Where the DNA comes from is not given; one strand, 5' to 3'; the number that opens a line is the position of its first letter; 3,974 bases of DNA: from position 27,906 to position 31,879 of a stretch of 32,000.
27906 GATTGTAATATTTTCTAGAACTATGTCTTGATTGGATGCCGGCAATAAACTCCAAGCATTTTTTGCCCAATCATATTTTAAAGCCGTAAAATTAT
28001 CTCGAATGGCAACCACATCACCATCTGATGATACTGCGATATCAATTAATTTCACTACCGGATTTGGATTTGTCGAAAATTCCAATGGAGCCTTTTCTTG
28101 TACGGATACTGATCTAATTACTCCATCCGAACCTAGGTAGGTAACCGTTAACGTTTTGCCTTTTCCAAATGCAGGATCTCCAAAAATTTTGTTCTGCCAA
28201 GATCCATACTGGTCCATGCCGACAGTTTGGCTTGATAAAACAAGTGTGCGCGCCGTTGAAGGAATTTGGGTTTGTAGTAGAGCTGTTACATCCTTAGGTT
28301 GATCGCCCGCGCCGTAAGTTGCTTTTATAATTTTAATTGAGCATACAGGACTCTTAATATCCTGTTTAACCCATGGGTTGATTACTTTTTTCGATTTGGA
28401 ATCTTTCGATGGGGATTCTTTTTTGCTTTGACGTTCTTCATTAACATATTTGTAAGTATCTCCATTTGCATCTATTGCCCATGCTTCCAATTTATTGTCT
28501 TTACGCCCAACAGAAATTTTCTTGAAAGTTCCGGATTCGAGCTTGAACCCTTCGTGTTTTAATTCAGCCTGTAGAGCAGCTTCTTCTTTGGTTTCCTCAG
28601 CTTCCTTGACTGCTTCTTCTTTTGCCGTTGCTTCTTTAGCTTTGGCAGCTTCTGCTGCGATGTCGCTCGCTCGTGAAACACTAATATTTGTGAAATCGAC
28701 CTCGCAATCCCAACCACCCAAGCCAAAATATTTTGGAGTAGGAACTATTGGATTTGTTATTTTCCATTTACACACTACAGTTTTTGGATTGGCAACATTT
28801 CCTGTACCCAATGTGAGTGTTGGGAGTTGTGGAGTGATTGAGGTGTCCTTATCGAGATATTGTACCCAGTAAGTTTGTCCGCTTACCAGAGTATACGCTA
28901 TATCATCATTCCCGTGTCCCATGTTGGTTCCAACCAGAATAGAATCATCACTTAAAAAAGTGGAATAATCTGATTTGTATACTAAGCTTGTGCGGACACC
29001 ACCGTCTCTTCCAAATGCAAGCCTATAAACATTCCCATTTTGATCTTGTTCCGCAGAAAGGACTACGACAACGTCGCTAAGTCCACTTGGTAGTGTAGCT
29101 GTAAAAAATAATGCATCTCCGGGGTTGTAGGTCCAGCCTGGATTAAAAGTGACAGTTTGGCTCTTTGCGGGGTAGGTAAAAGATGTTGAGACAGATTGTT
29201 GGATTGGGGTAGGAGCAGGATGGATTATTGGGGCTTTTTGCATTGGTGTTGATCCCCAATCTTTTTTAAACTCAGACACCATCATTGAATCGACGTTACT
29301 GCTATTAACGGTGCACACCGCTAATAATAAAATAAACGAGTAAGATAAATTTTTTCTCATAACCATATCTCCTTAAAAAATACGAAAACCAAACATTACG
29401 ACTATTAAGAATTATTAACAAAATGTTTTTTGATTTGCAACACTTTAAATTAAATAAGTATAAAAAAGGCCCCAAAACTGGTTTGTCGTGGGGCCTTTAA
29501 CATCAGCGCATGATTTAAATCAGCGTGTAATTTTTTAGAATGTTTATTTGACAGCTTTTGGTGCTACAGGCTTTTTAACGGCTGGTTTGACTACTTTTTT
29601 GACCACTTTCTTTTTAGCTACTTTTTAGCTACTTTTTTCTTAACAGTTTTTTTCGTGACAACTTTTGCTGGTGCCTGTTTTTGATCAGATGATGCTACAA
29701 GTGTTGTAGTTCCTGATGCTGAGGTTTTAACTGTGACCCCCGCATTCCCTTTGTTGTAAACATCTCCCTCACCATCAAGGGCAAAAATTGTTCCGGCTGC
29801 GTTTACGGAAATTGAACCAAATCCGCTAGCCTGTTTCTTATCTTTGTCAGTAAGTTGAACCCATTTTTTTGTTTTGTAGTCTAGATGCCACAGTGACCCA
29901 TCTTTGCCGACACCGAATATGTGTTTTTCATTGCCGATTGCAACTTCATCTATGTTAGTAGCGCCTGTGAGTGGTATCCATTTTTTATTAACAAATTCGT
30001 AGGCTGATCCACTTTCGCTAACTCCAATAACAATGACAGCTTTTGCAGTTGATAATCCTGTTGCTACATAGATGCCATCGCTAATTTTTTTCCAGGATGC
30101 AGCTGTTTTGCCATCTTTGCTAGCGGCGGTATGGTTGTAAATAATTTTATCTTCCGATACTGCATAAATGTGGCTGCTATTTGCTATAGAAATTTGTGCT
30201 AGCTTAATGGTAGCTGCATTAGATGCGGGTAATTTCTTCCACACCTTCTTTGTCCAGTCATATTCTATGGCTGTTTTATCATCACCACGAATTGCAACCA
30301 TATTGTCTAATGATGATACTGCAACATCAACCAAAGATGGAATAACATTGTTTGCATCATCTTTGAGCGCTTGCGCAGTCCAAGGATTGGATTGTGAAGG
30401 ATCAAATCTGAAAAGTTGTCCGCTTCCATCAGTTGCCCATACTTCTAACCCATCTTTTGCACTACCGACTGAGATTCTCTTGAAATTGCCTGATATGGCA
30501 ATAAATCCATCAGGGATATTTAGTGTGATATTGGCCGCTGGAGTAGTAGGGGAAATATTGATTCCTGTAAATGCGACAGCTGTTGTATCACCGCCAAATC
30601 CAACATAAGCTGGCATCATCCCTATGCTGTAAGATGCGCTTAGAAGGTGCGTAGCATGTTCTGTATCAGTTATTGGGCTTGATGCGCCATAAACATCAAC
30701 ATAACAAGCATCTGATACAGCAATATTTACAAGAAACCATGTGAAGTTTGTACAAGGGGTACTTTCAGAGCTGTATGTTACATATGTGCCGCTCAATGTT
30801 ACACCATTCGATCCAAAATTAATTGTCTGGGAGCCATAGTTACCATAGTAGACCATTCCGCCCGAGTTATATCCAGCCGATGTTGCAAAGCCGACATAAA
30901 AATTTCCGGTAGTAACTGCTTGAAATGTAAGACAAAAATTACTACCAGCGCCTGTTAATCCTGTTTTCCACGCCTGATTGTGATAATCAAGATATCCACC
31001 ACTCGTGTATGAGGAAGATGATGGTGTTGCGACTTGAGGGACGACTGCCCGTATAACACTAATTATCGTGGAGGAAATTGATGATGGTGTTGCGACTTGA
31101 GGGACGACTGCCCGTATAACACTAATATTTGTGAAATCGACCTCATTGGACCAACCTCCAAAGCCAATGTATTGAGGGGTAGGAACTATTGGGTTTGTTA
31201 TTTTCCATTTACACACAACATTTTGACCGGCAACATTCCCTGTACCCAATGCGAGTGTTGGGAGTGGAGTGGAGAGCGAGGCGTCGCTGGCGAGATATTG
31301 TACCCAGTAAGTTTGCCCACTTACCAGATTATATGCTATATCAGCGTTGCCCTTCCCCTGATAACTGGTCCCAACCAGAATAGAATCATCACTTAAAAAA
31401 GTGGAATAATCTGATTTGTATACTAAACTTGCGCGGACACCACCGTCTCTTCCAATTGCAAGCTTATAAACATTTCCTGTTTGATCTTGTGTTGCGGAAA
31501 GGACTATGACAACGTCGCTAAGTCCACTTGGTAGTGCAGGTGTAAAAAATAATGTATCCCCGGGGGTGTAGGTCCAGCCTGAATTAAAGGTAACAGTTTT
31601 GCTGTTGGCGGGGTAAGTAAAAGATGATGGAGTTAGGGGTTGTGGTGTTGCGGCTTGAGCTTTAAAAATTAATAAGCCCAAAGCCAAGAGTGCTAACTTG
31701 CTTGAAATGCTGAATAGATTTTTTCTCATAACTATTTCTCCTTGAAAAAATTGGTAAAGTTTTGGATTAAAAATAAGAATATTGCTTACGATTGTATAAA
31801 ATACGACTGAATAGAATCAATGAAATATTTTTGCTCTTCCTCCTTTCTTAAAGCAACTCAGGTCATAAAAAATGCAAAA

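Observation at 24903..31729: Tandem array of three secreted tectonin/tachylectin-like beta-propeller proteins with an uncharacterised N-terminal module: candidate eukaryote-derived surface or effector system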

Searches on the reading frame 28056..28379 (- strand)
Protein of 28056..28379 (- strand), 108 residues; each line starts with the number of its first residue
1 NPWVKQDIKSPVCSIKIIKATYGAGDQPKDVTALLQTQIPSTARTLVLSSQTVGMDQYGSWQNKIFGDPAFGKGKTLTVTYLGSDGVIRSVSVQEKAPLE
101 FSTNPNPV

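Call 12: search_protein_families(library=pfam, proteins=[window:28056-28379:-], max_evalue=10)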
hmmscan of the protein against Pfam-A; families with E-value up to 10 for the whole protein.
seq(108 aa): 1 family
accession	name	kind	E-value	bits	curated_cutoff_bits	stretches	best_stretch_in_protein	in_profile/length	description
PF11875.14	DnaJ-like_C11_C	-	0.16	12.2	27.1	1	18-97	44-127/132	DnaJ-like protein C11, C-terminal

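Call 94: search_solved_structures(query=window:28056-28379:-, max_evalue=10, show_alignments=2)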
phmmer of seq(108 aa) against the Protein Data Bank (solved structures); distinct sequences matched with E-value up to 10: 2.
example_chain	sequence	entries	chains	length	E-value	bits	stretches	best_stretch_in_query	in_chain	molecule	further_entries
5h4s_A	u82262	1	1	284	0.0047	20.6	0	61-82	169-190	L-rhamnose-binding lectin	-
2zx0_A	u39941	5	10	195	0.93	13.3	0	60-81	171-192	CSL3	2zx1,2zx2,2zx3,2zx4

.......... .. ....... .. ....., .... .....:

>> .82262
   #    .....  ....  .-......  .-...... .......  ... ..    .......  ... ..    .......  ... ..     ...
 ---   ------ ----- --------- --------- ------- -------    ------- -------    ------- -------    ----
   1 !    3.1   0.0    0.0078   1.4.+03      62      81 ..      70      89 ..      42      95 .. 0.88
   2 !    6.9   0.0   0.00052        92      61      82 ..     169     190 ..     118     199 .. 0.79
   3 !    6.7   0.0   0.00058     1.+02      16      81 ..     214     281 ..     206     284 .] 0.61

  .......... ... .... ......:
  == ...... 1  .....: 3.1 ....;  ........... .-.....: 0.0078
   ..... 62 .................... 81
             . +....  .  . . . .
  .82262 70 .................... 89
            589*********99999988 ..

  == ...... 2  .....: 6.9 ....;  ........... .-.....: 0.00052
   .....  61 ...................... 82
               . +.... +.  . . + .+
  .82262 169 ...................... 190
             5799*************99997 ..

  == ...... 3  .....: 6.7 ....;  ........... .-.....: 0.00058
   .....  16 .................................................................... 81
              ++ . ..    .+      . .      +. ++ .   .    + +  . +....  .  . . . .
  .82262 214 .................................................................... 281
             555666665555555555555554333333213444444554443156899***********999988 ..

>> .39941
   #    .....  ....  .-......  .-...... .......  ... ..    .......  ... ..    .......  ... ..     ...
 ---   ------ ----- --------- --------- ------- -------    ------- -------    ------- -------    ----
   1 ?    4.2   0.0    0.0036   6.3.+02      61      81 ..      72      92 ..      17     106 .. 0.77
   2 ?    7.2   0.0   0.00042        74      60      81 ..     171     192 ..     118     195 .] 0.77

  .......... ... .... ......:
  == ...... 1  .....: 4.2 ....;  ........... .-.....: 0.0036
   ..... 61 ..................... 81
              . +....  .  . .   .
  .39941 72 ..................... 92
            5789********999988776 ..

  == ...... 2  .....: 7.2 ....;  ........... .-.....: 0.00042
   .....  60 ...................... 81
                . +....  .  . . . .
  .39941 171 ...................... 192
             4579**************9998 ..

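Call 96: search_protein_families(library=pfam, proteins=[window:28077-28352:-], max_evalue=10)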
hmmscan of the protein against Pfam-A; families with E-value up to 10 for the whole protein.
seq(92 aa): 1 family
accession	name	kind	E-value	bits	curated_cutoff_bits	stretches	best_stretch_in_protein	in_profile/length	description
PF11875.14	DnaJ-like_C11_C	-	0.1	12.8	27.1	1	9-89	44-128/132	DnaJ-like protein C11, C-terminal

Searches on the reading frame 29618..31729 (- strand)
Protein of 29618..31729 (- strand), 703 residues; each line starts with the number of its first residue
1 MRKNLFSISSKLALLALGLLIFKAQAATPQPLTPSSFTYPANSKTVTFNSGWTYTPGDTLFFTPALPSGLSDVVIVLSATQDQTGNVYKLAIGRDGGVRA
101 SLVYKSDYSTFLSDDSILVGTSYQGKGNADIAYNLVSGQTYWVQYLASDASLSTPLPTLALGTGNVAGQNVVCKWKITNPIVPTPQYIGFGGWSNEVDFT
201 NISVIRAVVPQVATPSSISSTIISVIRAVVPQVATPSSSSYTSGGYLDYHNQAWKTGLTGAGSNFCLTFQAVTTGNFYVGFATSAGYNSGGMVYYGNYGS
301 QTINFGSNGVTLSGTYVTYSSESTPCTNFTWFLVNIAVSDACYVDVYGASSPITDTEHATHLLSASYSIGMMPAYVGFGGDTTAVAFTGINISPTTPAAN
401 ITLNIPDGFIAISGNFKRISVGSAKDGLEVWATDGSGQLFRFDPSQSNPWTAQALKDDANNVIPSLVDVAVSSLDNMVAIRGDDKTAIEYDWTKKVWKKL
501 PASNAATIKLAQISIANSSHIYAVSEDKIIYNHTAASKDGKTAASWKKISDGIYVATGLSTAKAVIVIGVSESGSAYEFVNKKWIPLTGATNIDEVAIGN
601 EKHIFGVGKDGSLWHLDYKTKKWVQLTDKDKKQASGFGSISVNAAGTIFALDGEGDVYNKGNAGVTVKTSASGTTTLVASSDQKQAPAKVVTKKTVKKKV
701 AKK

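Call 3: search_protein_families(library=pfam, proteins=[window:29618-31729:-], max_evalue=1)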
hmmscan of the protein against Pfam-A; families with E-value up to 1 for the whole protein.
window:29618-31729:- (703 aa): 2 families
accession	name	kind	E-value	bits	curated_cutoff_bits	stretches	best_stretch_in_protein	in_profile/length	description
PF19193.6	Tectonin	-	8.9e-13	48.6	30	2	510-663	2-139/216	Tectonin domain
PF12248.16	Methyltransf_FA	-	0.0033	17.6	24.2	1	161-201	100-136/140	Farnesoic acid 0-methyl transferase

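Call 6: find_homologous_proteins(query=window:29618-31729:-)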
Query window:29618-31729:- (703 aa): 2 proteins with E <= 0.001 among 8000 candidates.
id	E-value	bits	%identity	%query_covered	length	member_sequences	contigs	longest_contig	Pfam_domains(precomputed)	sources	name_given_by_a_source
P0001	0.0e+0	1554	100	100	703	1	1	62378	PF19193.7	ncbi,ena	-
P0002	6.6e-128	446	76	25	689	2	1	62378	-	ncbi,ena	-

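Call 7: find_encoding_contigs(protein=P0001, flank=10000, max_places=4)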
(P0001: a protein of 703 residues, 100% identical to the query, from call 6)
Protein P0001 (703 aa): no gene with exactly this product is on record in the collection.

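Call 16: search_solved_structures(query=window:29618-31729:-, max_evalue=10, show_alignments=2)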
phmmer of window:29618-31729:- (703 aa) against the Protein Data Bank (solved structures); distinct sequences matched with E-value up to 10: 0.

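Call 75: find_encoding_contigs(protein=P0005, flank=10000, max_places=4)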
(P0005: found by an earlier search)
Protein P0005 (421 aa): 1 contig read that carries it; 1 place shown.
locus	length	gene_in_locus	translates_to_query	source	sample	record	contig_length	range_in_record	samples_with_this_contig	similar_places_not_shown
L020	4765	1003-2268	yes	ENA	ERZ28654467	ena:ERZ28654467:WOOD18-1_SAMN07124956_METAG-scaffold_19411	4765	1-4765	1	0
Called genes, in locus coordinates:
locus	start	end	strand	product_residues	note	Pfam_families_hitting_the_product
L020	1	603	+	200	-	?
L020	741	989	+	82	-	PF00550:PP-binding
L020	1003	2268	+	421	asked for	PF00109:ketoacyl-synt, PF02801:Ketoacyl-synt_C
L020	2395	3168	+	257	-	-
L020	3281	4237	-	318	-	PF00443:UCH, PF13423:UCH_1 (weak)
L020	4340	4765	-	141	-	?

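Call 86: search_protein_families(library=pfam, proteins=[L020:3281-4237:-, L020:2395-3168:+], max_evalue=0.1)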
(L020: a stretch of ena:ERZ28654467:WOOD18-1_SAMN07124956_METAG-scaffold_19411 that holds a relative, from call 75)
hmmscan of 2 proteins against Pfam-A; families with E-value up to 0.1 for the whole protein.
L020:3281-4237:- (318 aa): 6 families
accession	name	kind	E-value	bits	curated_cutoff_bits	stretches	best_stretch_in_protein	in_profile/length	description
PF00443.35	UCH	-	3.1e-20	73.3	23.9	1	63-246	131-254/254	Ubiquitin carboxyl-terminal hydrolase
PF13423.12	UCH_1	-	4e-07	30.4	22.2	1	6-164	128-295/317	Ubiquitin carboxyl-terminal hydrolase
PF12795.12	MscS_porin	-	0.0057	16.7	34.4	1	262-313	63-112/238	Mechanosensitive ion channel porin domain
PF20882.2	Sos7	-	0.008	16.7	27.3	1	273-315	28-70/75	Kinetochore protein Sos7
PF12443.13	AKNA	-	0.077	14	28.1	1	279-313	39-73/99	AT-hook-containing transcription factor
PF10981.13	DUF2788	-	0.078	13.5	25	0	77-102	21-46/51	Protein of unknown function (DUF2788)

L020:2395-3168:+ (257 aa): 1 family
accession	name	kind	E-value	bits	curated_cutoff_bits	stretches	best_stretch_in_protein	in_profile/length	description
PF07382.16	HC2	-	0.023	15.2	40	0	16-116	44-144/194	Histone H1-like nucleoprotein HC2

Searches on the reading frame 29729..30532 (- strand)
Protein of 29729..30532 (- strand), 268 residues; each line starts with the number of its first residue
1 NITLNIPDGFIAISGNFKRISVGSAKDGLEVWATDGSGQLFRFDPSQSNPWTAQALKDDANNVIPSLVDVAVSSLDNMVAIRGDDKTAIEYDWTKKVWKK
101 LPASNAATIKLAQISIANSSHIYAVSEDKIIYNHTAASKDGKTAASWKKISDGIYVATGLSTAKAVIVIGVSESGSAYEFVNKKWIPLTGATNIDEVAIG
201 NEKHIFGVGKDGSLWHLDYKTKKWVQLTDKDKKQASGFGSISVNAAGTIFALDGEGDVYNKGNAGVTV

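Call 12: search_protein_families(library=pfam, proteins=[window:29729-30532:-], max_evalue=10)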
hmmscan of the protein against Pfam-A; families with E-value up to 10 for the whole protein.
seq(268 aa): 5 families
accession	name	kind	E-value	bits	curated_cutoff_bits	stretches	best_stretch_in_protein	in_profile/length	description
PF19193.6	Tectonin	-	5.1e-14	52.7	30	2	162-261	41-136/216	Tectonin domain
PF24981.1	Beta-prop_ATRN-LZTR1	-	0.012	15.4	50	1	213-238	68-93/289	Attractin/LZTR1 beta-propeller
PF11725.13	AvrE_T3Es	-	0.026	12.2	24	1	68-144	128-202/1513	AvrE-family Type-III effector proteins (T3Es)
PF08801.17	Nucleoporin_N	-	0.048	12.8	23.7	1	190-243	135-189/430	Nup133 N terminal like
PF03984.19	DUF346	-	0.14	12.3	22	1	203-224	2-23/39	Repeat of unknown function (DUF346)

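Call 15: find_homologous_proteins(query=window:29729-30532:-, max_evalue=0.01)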
Query seq(268 aa) (268 aa): 1 proteins with E <= 0.01 among 1008 candidates.
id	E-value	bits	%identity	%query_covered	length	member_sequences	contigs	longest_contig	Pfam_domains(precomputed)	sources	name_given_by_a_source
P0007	2.8e-59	219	49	82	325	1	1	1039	PF19193.7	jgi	jgi:hypothetical protein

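Call 37: find_related_loci(query=A5, collection=metagenome_contigs, flank=10000)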
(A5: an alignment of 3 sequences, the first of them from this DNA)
Query A5 (268 aa) in metagenome_contigs; peptide patterns used: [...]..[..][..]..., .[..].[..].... (x = any residue, [..] = any of these).
176 stretches matched a pattern; 1 encode a relative of the query (tblastn E <= 1e-3); 1 distinct loci.
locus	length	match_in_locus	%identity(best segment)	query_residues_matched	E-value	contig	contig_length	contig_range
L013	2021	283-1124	68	1-268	4e-96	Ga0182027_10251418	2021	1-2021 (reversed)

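Call 76: find_encoding_contigs(protein=P0007, flank=10000, max_places=4)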
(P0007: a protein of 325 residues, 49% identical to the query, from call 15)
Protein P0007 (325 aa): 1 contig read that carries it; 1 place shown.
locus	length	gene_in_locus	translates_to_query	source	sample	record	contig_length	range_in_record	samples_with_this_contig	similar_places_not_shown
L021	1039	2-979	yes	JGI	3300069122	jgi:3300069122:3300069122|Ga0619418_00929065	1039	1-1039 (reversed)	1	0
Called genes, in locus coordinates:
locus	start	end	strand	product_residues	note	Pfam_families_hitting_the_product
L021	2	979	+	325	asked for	PF19193:Tectonin (weak)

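Call 91: search_solved_structures(query=A5, max_evalue=10, show_alignments=1)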
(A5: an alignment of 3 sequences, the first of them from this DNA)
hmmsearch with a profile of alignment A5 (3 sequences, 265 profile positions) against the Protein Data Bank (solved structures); distinct sequences matched with E-value up to 10: 2.
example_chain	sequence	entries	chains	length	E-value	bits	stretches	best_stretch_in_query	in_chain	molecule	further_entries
5fsb_A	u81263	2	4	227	2.4e-05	27.2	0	4-38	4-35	TECTONIN 2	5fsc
4kc7_A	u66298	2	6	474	1.2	11.8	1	161-231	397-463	Glycoside hydrolase, family 43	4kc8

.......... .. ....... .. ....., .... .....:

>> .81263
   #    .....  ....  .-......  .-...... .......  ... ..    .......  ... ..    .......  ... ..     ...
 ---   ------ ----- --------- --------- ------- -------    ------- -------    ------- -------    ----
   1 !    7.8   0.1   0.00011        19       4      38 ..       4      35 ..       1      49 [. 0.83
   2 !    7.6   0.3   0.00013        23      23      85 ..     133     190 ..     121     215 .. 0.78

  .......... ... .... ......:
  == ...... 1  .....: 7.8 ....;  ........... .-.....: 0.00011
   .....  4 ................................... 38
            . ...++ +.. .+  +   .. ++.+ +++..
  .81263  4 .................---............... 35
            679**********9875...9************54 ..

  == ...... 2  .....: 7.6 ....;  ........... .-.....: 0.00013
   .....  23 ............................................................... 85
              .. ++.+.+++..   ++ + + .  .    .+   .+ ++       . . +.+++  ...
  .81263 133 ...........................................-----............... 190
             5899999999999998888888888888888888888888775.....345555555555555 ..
